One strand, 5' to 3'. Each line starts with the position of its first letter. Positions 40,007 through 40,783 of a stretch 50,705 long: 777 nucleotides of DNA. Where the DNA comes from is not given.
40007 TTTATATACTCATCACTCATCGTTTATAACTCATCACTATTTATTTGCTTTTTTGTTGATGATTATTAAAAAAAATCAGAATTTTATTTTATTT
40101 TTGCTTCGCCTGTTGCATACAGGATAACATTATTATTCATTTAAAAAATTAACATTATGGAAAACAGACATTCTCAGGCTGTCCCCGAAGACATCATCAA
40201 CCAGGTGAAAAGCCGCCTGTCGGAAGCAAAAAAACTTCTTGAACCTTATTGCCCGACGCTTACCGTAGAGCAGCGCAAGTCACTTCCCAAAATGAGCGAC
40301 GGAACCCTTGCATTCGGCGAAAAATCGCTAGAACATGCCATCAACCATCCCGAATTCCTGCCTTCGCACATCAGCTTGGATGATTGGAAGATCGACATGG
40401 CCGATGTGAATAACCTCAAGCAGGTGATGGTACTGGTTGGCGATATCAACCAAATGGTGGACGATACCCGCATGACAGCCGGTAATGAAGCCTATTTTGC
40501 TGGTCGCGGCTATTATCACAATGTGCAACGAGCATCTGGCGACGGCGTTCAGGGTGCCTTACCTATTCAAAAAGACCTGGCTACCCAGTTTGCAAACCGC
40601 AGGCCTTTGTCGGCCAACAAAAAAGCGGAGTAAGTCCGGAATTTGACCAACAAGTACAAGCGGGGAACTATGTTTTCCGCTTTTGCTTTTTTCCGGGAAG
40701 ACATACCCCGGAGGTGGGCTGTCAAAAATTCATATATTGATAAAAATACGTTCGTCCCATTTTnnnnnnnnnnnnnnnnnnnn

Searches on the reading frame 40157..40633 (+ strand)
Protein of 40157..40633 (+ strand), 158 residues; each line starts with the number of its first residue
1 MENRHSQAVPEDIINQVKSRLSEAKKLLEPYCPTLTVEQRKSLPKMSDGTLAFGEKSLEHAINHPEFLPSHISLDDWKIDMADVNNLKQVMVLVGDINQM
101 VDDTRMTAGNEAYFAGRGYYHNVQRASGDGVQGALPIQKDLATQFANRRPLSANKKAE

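Call 10: search_protein_families(library=pfam, proteins=[window:40157-40633:+])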
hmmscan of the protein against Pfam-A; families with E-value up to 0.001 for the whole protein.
window:40157-40633:+ (158 aa): 0 families

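Call 55: search_protein_families(library=ncbifam, proteins=[window:40157-40633:+], max_evalue=1)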
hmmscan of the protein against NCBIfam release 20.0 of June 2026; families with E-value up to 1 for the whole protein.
window:40157-40633:+ (158 aa): 0 families

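Call 56: search_protein_families(library=pfam, proteins=[window:40157-40633:+], max_evalue=10)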
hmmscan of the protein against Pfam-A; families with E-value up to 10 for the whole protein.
window:40157-40633:+ (158 aa): 1 family
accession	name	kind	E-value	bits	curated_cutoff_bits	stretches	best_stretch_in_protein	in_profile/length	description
PF20836.2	HAO_bd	-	0.23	12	25.3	1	80-108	28-56/57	Hypothetical protein NE1300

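Call 69: search_solved_structures(query=window:40157-40633:+, max_evalue=1)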
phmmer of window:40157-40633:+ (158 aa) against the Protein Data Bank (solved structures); distinct sequences matched with E-value up to 1: 1.
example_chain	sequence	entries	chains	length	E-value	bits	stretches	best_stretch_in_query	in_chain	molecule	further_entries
3ghg_C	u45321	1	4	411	0.16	15.1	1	11-90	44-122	Fibrinogen gamma chain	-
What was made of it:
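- Tried and rejected: It has no Pfam, NCBIfam or PDB match (calls 10, 55, 56, 69).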
